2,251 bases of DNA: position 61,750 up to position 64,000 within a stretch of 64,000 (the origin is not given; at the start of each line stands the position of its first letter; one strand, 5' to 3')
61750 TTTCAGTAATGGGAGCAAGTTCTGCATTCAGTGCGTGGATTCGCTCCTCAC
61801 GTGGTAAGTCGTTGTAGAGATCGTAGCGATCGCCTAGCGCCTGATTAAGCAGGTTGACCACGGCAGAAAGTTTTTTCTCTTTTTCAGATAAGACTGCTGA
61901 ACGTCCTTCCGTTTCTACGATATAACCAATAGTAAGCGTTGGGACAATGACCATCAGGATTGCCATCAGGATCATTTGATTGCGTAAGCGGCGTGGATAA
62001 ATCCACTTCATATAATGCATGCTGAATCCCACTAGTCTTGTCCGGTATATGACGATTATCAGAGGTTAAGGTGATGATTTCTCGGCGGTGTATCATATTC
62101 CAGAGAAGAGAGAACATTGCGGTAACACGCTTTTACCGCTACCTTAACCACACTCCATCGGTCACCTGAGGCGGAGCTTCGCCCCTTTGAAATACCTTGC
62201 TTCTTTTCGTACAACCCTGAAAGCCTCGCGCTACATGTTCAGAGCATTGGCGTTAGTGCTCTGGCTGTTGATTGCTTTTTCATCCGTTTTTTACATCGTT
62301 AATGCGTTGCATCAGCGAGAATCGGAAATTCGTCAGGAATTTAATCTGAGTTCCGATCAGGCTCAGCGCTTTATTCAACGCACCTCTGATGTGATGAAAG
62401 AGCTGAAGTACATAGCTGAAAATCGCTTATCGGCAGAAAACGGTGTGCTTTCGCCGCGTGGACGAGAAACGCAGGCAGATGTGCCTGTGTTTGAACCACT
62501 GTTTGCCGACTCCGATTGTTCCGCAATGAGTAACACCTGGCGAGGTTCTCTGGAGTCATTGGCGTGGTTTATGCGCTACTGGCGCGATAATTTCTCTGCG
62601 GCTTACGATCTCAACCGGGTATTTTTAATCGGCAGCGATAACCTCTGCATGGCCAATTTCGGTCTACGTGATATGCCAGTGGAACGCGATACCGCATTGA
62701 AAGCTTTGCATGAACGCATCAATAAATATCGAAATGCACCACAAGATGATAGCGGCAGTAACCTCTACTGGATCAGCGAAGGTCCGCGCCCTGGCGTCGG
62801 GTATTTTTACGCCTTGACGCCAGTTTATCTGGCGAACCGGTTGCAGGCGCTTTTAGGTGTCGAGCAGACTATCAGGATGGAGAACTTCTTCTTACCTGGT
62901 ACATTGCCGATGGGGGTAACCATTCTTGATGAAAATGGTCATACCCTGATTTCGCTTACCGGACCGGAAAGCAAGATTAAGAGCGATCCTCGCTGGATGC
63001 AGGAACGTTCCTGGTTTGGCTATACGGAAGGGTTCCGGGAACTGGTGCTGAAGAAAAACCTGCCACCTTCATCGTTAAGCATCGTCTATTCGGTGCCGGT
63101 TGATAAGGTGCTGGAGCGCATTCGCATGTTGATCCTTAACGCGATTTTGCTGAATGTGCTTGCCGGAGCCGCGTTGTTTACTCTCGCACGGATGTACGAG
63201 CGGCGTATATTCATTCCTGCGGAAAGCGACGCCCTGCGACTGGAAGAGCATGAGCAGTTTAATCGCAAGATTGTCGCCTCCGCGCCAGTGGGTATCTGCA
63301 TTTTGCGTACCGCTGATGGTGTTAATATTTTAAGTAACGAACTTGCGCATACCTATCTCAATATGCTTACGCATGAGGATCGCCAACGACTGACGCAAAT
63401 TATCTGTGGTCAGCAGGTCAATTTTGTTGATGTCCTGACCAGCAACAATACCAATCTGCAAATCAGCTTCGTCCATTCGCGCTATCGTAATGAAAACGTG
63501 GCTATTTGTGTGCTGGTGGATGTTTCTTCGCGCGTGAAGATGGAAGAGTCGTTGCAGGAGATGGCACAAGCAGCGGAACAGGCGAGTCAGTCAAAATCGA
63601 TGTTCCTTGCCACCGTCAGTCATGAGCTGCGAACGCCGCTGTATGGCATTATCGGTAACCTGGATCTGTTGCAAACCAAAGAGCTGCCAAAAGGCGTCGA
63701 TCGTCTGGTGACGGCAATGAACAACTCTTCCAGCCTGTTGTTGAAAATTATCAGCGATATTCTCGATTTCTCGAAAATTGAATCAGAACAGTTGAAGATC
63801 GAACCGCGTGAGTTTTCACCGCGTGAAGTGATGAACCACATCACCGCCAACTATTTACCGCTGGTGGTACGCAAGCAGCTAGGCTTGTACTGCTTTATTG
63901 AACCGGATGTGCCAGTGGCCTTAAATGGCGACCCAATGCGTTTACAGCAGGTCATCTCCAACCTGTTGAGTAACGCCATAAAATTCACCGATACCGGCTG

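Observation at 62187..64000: rcsC runs off the window and appears to start at a non-ATG codon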

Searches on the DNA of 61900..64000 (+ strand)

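Call 5: search_dna_similar(query=window:61900-64000:+, collection=ecoli_genomes, mode=near, max_rows=20, rows=spread)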
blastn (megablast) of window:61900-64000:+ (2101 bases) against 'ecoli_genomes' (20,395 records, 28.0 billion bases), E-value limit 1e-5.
Records with a match: 5422; places in all: 5473; records where one place covers at least 80% of the query: 5420.
Genomes with a match: 5422 of 5426; with a place that covers at least 80% of the query: 5420. Places per genome that has any: lowest 1, median 1, highest 2. On chromosomes: 5472 places; on plasmids: 1.
Best place of each record, by identity: >=99% 54; 95-99% 5368.
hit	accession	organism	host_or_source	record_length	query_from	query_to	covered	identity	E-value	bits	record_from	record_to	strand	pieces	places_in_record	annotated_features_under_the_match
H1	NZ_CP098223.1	Escherichia coli strain Z0117EC0005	Canis lupus familiaris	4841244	1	2101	100%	100.0%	0e+0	3880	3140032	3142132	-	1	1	rcsC: two-component system sensor histidine kinase RcsC | atoS: two-component system sensor histidine kinase AtoS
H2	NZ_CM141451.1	Escherichia coli strain BDSF8-3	White kangaroo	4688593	1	2101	100%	97.4%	0e+0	3581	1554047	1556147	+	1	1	rcsC: two-component system sensor histidine kinase RcsC | atoS: two-component system sensor histidine kinase AtoS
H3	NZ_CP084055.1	Escherichia coli strain X14-3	Procambarus clarkii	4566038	1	2101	100%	97.4%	0e+0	3576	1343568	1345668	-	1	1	rcsC: two-component system sensor histidine kinase RcsC | atoS: two-component system sensor histidine kinase AtoS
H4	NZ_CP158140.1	Escherichia coli strain FDN-9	chicken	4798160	1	2101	100%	97.4%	0e+0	3576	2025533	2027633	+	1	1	rcsC: two-component system sensor histidine kinase RcsC | atoS: two-component system sensor histidine kinase AtoS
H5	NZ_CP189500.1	Escherichia coli strain N137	Homo sapiens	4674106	1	2101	100%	97.4%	0e+0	3576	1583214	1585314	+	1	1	rcsC: two-component system sensor histidine kinase RcsC | atoS: two-component system sensor histidine kinase AtoS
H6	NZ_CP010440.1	Escherichia coli K-12 strain K-12 MG1655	not applicable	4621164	1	2101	100%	97.3%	0e+0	3570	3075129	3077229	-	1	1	rcsC: two-component system sensor histidine kinase RcsC | atoS: two-component system sensor histidine kinase AtoS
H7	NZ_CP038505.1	Escherichia coli strain 28Eco12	Homo sapiens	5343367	1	2101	100%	97.3%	0e+0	3565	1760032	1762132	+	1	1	rcsC: two-component system sensor histidine kinase RcsC | atoS: two-component system sensor histidine kinase AtoS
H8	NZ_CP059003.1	Escherichia coli strain 2D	Homo sapiens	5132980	1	2101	100%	97.2%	0e+0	3559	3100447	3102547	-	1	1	rcsC: two-component system sensor histidine kinase RcsC | atoS: two-component system sensor histidine kinase AtoS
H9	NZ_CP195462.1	Escherichia coli strain 22AR0434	Homo sapiens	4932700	1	2101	100%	97.2%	0e+0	3559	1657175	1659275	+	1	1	rcsC: two-component system sensor histidine kinase RcsC | atoS: two-component system sensor histidine kinase AtoS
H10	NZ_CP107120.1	Escherichia coli strain S12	human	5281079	1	2101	100%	97.2%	0e+0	3554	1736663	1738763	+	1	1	rcsC: two-component system sensor histidine kinase RcsC | atoS: two-component system sensor histidine kinase AtoS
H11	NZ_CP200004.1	Escherichia coli strain CREC-U1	Homo sapiens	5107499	1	2101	100%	97.2%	0e+0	3554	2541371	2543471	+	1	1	rcsC: two-component system sensor histidine kinase RcsC | atoS: two-component system sensor histidine kinase AtoS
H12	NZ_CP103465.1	Escherichia coli O25b:H4-ST131 strain 5392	Homo sapiens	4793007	1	2101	100%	97.1%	0e+0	3548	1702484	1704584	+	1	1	rcsC: two-component system sensor histidine kinase RcsC | atoS: two-component system sensor histidine kinase AtoS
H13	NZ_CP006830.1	Escherichia coli APEC O18 strain APEC O18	chicken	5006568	1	2101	100%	97.0%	0e+0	3537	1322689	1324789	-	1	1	rcsC: two-component system sensor histidine kinase RcsC | atoS: two-component system sensor histidine kinase AtoS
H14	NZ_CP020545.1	Escherichia coli strain ZJ3920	Homo sapiens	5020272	1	2101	100%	97.0%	0e+0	3531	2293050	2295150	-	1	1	rcsC: two-component system sensor histidine kinase RcsC | atoS: two-component system sensor histidine kinase AtoS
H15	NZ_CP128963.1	Escherichia coli strain TUM1887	missing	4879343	209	2101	90%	97.1%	0e+0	3197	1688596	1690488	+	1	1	rcsC: two-component system sensor histidine kinase RcsC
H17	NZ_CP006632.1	Escherichia coli PCN033 strain PCN033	-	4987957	212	2101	90%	97.1%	0e+0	3192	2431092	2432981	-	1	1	rcsC: two-component system sensor histidine kinase RcsC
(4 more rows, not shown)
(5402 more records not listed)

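Call 6: get_annotated_region(hit=H1, flank=1500)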
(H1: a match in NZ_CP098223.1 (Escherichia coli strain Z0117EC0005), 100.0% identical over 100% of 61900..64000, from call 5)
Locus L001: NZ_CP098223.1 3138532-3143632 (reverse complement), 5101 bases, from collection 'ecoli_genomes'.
description: Escherichia coli strain Z0117EC0005 chromosome, complete genome
organism: Escherichia coli strain Z0117EC0005 (NCBI taxid 562)
replicon: chromosome; assembly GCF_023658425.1
host: Canis lupus familiaris; source: -; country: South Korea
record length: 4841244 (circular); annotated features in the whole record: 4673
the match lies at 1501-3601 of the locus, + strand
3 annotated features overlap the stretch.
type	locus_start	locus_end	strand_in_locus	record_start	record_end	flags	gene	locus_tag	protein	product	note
CDS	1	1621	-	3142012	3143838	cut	atoS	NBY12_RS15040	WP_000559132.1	two-component system sensor histidine kinase AtoS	-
CDS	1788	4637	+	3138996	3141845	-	rcsC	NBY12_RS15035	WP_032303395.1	two-component system sensor histidine kinase RcsC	-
CDS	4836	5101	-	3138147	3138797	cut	rcsB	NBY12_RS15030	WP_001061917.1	response regulator transcription factor RcsB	-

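Call 7: get_annotated_region(hit=H6, flank=1500)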
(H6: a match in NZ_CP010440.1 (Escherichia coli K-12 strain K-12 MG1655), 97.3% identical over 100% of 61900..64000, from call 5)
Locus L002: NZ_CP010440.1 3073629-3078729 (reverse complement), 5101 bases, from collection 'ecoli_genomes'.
description: Escherichia coli K-12 strain K-12 MG1655 chromosome, complete genome
organism: Escherichia coli K-12 strain K-12 MG1655 (NCBI taxid 83333)
replicon: chromosome; assembly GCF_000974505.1
host: -; source: not applicable; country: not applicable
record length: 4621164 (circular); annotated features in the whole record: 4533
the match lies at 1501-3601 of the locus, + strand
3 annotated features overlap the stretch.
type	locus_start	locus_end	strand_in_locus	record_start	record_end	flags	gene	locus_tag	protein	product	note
CDS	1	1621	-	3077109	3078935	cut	atoS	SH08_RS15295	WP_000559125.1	two-component system sensor histidine kinase AtoS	-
CDS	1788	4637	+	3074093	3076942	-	rcsC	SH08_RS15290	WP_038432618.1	two-component system sensor histidine kinase RcsC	-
CDS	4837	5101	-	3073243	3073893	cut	rcsB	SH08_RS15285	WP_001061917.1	response regulator transcription factor RcsB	-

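Call 8: get_annotated_region(hit=H17, flank=1500)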
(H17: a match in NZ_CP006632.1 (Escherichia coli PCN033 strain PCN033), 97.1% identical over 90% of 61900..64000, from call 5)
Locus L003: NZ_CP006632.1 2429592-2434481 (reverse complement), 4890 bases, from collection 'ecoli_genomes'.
description: Escherichia coli PCN033 chromosome, complete genome
organism: Escherichia coli PCN033 strain PCN033 (NCBI taxid 1001989)
replicon: chromosome; assembly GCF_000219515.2
host: -; source: -; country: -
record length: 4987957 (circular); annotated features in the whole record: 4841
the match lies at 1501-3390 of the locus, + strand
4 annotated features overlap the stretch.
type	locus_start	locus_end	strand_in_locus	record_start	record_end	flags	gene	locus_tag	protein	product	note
CDS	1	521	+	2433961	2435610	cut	yfaQ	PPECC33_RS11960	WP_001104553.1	YfaQ family protein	-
CDS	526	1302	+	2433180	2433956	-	yfaP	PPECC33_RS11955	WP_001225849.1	YfaP family protein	-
CDS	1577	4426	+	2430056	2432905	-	rcsC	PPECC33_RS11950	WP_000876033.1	two-component system sensor histidine kinase RcsC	-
CDS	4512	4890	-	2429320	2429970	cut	rcsB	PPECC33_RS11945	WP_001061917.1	response regulator transcription factor RcsB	-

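Call 43: search_dna_similar(query=window:62157-62216:+, collection=ecoli_genomes, mode=near, max_rows=30, rows=spread)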
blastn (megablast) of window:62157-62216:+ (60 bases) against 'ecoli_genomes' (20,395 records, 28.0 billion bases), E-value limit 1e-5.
Records with a match: 5422; places in all: 5424; records where one place covers at least 80% of the query: 5422.
Genomes with a match: 5422 of 5426; with a place that covers at least 80% of the query: 5422. Places per genome that has any: lowest 1, median 1, highest 2. On chromosomes: 5423 places; on plasmids: 1.
Best place of each record, by identity: >=99% 5409; 95-99% 13.
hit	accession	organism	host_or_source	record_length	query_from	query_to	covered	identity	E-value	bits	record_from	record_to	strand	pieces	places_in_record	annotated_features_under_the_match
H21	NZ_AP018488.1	Escherichia coli O157:H7 strain PV15-279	Homo sapiens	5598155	1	60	100%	100.0%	2e-22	111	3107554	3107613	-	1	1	rcsC: two-component system sensor histidine kinase RcsC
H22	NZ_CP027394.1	Escherichia coli O104:H4 strain FDAARGOS_349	Homo sapiens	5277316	1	60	100%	100.0%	2e-22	111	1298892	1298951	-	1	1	rcsC: two-component system sensor histidine kinase RcsC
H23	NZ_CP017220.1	Escherichia coli strain FAM21845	raw milk cheese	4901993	1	60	100%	100.0%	2e-22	111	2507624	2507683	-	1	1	rcsC: two-component system sensor histidine kinase RcsC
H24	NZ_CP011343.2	Escherichia coli K-12 strain K-12 substr. GM4792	-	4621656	1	60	100%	100.0%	2e-22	111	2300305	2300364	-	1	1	rcsC: two-component system sensor histidine kinase RcsC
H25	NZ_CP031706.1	Escherichia coli strain R1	cattle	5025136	1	60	100%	100.0%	2e-22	111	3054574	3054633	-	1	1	rcsC: two-component system sensor histidine kinase RcsC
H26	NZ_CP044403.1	Escherichia coli strain NMBU-W10C18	surface water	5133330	1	60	100%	100.0%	2e-22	111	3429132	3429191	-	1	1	rcsC: two-component system sensor histidine kinase RcsC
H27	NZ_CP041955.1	Escherichia coli strain EC2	Homo sapiens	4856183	1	60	100%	100.0%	2e-22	111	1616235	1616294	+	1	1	rcsC: two-component system sensor histidine kinase RcsC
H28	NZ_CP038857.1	Escherichia coli strain PigCaeca_2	pig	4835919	1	60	100%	100.0%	2e-22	111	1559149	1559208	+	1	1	rcsC: two-component system sensor histidine kinase RcsC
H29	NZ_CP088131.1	Escherichia coli strain 81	Homo sapiens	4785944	1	60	100%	100.0%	2e-22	111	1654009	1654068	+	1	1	rcsC: two-component system sensor histidine kinase RcsC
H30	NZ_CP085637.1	Escherichia coli strain fECg99.1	pigeon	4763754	1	60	100%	100.0%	2e-22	111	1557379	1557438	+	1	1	rcsC: two-component system sensor histidine kinase RcsC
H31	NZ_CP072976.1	Escherichia coli strain EC2341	Homo sapiens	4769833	1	60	100%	100.0%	2e-22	111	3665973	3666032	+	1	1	rcsC: two-component system sensor histidine kinase RcsC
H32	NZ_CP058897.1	Escherichia coli strain MS10858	Homo sapiens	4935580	1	60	100%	100.0%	2e-22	111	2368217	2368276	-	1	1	rcsC: two-component system sensor histidine kinase RcsC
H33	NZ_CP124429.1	Escherichia coli strain AVS0051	environmental: river/lake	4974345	1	60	100%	100.0%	2e-22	111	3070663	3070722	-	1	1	rcsC: two-component system sensor histidine kinase RcsC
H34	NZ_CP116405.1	Escherichia coli strain HH107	Post-treated (biosolid) sample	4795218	1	60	100%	100.0%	2e-22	111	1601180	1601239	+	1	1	rcsC: two-component system sensor histidine kinase RcsC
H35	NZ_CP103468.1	Escherichia coli strain 4973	Homo sapiens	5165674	1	60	100%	100.0%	2e-22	111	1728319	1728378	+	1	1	rcsC: two-component system sensor histidine kinase RcsC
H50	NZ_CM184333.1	Escherichia coli strain ES7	Aquarana catesbeiana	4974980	1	60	100%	98.3%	8e-21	106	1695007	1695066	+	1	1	rcsC: two-component system sensor histidine kinase RcsC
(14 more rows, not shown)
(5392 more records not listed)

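Call 46: get_annotated_region(hit=H50, flank=60)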
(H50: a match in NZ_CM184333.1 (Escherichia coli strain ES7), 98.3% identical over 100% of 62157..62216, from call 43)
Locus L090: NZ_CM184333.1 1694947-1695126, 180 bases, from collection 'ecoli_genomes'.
description: Escherichia coli strain ES7 chromosome, whole genome shotgun sequence
organism: Escherichia coli strain ES7 (NCBI taxid 562)
replicon: chromosome; assembly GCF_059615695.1
host: Aquarana catesbeiana; source: frog farm sediment; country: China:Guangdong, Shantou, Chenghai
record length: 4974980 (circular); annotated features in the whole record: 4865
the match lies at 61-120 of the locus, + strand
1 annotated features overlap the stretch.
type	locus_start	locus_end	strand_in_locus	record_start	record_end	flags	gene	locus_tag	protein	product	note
CDS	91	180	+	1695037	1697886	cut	rcsC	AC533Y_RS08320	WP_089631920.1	two-component system sensor histidine kinase RcsC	-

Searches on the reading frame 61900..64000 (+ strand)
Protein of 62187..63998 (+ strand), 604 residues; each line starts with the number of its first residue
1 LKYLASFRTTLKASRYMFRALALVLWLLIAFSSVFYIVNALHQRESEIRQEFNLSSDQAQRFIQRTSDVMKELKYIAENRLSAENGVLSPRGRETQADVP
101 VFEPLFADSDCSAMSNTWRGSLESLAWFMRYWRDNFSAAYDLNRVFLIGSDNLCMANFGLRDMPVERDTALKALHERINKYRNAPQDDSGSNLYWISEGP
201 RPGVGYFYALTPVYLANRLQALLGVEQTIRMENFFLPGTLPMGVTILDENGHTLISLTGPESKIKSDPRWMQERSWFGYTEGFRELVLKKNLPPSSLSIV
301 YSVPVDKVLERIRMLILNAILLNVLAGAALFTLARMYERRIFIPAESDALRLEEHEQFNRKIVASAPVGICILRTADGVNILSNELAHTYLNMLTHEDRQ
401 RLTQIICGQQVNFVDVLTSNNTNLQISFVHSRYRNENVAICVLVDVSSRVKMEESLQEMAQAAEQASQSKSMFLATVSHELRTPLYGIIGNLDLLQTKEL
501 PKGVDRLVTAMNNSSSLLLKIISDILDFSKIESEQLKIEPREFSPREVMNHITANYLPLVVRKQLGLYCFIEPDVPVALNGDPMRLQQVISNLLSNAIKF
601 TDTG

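Call 32: search_protein_families(library=ncbifam, proteins=[window:62187-63998:+])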
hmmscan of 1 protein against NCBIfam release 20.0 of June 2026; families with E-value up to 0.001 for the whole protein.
seq(604 aa): 54 families (the best 25 are shown)
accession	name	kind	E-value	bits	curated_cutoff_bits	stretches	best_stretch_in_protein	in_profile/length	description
NF008099.0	PRK10841.1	equivalog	0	1195.5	920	1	1-604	1-604/949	two-component system sensor histidine kinase RcsC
TIGR02956.1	TMAO_torS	equivalog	1.1e-43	149.5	676.5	1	460-604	453-598/967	TMAO reductase system sensor histidine kinase/response regulator TorS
NF011874.0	PRK15347.1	equivalog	1.2e-42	146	852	1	454-604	382-532/921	two component system sensor kinase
NF008318.0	PRK11107.1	equivalog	2.5e-38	131.7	890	1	461-604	284-427/920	two-component sensor histidine kinase BarA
NF041947.1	LuxQ_Vibrio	equivalog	1.6e-35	122.3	1200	1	391-604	393-606/843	quorum-sensing autoinducer 2 sensor kinase/phosphatase LuxQ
NF008543.0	PRK11466.1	equivalog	4.3e-33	114.2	982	1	462-604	436-580/914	TMAO reductase system sensor histidine kinase/response regulator TorS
TIGR02966.1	phoR_proteo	equivalog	6.4e-29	101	334.2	1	354-603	4-247/333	phosphate regulon sensor histidine kinase PhoR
NF045901.1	HisKinLetSLeg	equivalog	1e-27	96.6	1650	1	461-604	284-427/906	two-component system sensor histidine kinase LetS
NF007907.0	PRK10618.1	equivalog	3e-27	94.9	634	1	286-604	273-585/893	phosphotransferase RcsD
NF008302.0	PRK11091.1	equivalog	6.7e-26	90.7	838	1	458-604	271-417/779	aerobic respiration two-component sensor histidine kinase ArcB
NF038297.2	hybrid_HK_HrmK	equivalog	8.5e-26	90.7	725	1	417-604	182-371/607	hybrid histidine kinase/response regulator HrmK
NF046044.1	PnpS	equivalog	5.6e-24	84.9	400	1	353-603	51-303/390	two-component system histidine kinase PnpS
NF047874.1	MASE3_PAS_HK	subfamily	1.1e-21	77.3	560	1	417-603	346-537/655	MASE3 domain-containing sensor histidine kinase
NF050805.1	CellDivHKDivJCaul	equivalog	1.4e-21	76.4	1000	1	395-604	221-434/531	cell cycle sensor histidine kinase DivJ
NF041593.1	histid_kinase_PdhS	equivalog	1.4e-19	69.6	2000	1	440-604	772-939/1041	cell-division control histidine kinase PdhS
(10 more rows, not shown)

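Call 33: search_protein_families(library=pfam, proteins=[window:62187-63998:+])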
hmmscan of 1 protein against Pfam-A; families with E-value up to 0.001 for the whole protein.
seq(604 aa): 1 family
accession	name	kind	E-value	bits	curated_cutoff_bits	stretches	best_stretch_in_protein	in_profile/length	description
PF00512.31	HisKA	-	6.4e-18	65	26.9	1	470-534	2-66/66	His Kinase A (phospho-acceptor) domain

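Call 52: search_protein_families(library=pfam, proteins=[L001:1788-4634:+])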
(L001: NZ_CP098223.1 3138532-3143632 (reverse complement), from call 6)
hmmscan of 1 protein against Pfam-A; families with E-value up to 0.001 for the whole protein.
L001:1788-4634:+ (949 aa): 4 families
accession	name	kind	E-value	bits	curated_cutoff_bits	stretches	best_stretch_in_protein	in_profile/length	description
PF09456.16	RcsC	-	6e-39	132.3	25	1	709-799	1-91/91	RcsC Alpha-Beta-Loop (ABL)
PF02518.31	HATPase_c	-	6.2e-32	110.8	26.4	1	581-690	1-109/111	Histidine kinase-, DNA gyrase B-, and HSP90-like ATPase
PF00072.30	Response_reg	-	9.1e-30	103.5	30.2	1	827-936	1-110/111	Response regulator receiver domain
PF00512.31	HisKA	-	7.2e-18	64.8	26.9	1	470-534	2-66/66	His Kinase A (phospho-acceptor) domain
